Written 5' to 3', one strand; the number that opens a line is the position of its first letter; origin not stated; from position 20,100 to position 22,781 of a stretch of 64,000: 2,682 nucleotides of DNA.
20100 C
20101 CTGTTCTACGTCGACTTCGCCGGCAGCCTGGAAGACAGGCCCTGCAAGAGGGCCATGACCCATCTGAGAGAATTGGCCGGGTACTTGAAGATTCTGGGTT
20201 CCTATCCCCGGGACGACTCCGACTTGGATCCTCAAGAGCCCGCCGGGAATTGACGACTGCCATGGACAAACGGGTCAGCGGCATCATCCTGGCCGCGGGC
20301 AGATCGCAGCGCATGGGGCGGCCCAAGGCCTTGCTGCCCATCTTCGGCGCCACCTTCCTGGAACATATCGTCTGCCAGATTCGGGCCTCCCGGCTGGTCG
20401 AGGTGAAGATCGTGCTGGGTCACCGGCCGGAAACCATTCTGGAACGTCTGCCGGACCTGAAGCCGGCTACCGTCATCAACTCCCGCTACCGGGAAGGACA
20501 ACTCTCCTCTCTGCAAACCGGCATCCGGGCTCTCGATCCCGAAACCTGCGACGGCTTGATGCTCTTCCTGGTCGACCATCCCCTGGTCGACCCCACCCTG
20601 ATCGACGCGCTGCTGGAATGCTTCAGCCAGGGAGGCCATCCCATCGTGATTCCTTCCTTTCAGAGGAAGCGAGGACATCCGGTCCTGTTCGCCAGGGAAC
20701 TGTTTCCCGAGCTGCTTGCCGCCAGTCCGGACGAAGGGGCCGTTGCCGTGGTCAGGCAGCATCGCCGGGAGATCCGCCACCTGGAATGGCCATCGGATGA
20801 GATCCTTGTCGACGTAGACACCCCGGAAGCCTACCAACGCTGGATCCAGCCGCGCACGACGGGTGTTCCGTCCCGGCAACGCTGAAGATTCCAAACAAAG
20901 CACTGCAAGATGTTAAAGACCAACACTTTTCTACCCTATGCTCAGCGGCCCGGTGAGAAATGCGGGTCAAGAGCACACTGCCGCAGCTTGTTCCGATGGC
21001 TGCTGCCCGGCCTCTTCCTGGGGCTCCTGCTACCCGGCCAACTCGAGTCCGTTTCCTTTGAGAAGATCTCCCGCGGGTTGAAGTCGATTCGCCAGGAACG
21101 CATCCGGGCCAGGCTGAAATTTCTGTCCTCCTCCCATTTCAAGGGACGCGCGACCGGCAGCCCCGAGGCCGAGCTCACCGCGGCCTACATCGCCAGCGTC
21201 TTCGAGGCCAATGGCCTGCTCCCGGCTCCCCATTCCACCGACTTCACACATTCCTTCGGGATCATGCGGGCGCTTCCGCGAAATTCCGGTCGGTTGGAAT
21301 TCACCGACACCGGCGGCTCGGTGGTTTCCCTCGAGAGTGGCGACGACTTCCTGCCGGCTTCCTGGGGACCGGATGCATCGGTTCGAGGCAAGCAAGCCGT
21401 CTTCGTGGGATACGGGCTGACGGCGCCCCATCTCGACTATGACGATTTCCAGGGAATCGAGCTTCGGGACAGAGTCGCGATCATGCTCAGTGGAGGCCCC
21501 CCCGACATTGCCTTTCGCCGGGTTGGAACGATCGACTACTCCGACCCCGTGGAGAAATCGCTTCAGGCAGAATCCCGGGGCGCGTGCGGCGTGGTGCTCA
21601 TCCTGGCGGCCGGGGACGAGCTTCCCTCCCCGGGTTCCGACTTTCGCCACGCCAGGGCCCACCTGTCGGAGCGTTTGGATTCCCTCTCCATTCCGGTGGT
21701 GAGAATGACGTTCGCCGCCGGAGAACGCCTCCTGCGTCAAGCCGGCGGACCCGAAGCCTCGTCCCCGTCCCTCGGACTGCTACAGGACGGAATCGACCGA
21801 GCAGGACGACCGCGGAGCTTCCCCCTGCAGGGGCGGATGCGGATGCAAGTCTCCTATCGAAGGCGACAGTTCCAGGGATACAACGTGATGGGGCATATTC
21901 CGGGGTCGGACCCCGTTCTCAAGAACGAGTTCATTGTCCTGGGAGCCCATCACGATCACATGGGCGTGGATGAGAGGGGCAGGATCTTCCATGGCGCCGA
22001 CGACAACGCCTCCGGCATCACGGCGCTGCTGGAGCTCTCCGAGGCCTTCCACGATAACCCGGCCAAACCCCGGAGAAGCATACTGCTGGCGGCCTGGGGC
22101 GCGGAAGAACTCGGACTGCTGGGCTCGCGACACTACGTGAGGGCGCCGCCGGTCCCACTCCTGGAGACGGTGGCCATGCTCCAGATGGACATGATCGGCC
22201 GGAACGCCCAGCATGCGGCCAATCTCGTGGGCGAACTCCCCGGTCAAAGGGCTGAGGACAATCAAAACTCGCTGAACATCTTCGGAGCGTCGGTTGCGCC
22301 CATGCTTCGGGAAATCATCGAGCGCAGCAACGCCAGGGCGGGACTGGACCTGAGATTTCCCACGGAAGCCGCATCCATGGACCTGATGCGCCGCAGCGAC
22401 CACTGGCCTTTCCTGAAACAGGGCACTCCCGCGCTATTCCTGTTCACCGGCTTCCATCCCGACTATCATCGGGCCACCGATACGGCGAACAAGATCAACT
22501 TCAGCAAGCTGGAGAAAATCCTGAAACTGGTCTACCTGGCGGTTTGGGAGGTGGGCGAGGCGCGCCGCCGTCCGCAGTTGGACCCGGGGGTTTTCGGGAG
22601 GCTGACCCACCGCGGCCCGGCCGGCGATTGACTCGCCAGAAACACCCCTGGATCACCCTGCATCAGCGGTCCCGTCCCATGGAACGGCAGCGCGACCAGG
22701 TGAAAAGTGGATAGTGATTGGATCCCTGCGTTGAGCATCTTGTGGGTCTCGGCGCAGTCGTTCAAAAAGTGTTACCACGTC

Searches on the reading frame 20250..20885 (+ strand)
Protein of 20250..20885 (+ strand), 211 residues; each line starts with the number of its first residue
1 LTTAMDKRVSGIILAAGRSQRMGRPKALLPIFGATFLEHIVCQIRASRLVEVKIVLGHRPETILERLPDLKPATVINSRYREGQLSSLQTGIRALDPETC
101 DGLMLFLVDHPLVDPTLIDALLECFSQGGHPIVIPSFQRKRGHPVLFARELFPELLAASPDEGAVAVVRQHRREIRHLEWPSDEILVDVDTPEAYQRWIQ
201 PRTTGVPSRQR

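Call 21: search_protein_families(library=pfam, proteins=[window:20250-20885:+], max_evalue=0.00001)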
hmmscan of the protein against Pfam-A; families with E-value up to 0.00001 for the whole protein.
window:20250-20885:+ (211 aa): 1 family
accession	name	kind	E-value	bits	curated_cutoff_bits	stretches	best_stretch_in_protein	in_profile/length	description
PF12804.13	NTP_transf_3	-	6.7e-38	130.8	27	1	11-172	1-158/160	MobA-like NTP transferase domain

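Call 56: find_homologous_proteins(query=window:20250-20885:+, max_evalue=1e-40)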
Query window:20250-20885:+ (211 aa): 1938 proteins with E <= 1e-40 among 5863 candidates; the best 120 are listed.
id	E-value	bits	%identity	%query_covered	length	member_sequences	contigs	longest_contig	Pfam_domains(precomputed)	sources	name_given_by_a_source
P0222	1.4e-127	441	97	98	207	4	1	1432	PF12804.14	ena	-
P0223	4.5e-122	423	94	98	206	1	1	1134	PF01128.26,PF12804.14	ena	-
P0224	2.3e-119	414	92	95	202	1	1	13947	PF12804.14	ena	-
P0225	6.7e-118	410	89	97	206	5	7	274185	PF12804.14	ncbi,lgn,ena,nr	ncbi:MAG: nucleotidyltransferase family protein [Acidobacteria bacterium]|nr:nucleotidyltransferase 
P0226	1.6e-115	402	90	95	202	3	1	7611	PF12804.14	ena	-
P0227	7.0e-115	400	88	97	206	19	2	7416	PF01128.26,PF12804.14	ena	-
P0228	8.5e-115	400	88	95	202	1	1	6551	PF12804.14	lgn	-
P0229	1.5e-114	399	89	96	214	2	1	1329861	PF12804.14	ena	-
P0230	3.7e-114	397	89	95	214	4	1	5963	PF12804.14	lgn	-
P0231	4.2e-114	397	88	94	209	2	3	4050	PF12804.14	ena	-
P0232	7.3e-114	397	88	95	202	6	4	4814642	PF12804.14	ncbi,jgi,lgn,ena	-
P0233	9.3e-114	396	89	95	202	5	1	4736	PF12804.14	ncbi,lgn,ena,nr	ncbi:MAG: nucleotidyltransferase family protein [Acidobacteria bacterium]|nr:nucleotidyltransferase 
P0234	1.3e-113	396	89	95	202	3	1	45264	PF12804.14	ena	-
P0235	2.1e-113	395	89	95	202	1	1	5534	PF12804.14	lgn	-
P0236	2.7e-113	395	88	95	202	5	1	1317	PF01128.26,PF12804.14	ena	-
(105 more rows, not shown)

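Call 58: find_encoding_contigs(protein=P0222, flank=1500, max_places=3)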
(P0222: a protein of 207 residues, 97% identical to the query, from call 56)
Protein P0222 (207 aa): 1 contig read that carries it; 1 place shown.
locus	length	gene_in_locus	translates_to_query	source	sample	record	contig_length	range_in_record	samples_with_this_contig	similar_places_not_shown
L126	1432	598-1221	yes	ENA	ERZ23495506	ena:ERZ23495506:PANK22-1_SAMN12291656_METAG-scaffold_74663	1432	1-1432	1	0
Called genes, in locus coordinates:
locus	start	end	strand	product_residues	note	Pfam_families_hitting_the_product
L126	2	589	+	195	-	?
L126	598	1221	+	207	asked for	PF12804:NTP_transf_3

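Call 59: find_encoding_contigs(protein=P0224, flank=1500, max_places=2)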
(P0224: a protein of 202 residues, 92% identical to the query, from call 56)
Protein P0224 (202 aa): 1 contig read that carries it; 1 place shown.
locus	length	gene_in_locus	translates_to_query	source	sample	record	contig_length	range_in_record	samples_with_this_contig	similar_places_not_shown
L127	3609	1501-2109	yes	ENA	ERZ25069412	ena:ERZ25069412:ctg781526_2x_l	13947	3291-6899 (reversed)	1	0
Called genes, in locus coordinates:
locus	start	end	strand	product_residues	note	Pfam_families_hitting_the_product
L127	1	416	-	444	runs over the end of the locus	PF06245:DUF1015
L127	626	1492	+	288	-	PF00800:PDT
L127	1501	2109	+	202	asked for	PF12804:NTP_transf_3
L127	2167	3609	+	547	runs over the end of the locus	PF04389:Peptidase_M28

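Call 60: find_encoding_contigs(protein=P0225, flank=1500, max_places=2)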
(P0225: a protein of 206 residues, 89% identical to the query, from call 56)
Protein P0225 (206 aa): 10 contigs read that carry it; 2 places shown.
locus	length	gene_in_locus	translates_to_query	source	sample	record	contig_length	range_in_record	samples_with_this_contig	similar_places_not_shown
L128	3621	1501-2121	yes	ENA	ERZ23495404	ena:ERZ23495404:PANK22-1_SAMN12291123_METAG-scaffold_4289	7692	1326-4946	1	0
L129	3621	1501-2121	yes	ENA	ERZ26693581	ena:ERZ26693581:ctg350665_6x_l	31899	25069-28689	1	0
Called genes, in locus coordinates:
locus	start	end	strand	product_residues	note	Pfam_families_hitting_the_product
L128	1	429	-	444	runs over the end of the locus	PF06245:DUF1015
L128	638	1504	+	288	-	PF00800:PDT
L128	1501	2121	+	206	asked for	PF12804:NTP_transf_3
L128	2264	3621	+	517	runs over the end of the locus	PF04389:Peptidase_M28, PF01546:Peptidase_M20 (weak)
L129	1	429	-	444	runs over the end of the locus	PF06245:DUF1015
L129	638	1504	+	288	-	PF00800:PDT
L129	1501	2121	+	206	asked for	PF12804:NTP_transf_3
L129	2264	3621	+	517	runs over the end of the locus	PF04389:Peptidase_M28, PF01546:Peptidase_M20 (weak)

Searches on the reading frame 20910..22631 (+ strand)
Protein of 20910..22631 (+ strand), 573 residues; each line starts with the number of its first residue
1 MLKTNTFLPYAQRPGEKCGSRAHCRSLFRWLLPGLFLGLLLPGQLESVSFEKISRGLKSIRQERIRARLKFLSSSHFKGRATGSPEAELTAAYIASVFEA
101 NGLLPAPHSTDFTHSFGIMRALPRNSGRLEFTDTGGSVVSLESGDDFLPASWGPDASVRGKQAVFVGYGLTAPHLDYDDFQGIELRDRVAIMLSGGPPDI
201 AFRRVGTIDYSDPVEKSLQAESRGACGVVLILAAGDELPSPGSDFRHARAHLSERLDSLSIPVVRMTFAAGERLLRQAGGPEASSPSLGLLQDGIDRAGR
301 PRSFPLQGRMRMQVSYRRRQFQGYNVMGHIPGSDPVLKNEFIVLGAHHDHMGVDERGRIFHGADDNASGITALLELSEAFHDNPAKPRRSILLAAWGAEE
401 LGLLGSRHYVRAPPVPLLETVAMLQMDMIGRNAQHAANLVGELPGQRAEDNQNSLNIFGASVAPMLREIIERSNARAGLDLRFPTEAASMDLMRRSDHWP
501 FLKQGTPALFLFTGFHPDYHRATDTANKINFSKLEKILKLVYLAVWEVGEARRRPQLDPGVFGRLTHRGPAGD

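Call 21: search_protein_families(library=pfam, proteins=[window:20910-22631:+], max_evalue=0.00001)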
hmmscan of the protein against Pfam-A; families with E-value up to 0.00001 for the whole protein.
window:20910-22631:+ (573 aa): 2 families
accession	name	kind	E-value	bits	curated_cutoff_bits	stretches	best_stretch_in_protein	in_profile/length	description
PF04389.22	Peptidase_M28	-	1.3e-39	136.4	21.3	1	325-542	1-190/193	Peptidase family M28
PF01546.33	Peptidase_M20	-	6.8e-06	26.6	24.6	0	361-411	29-81/206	Peptidase family M20/M25/M40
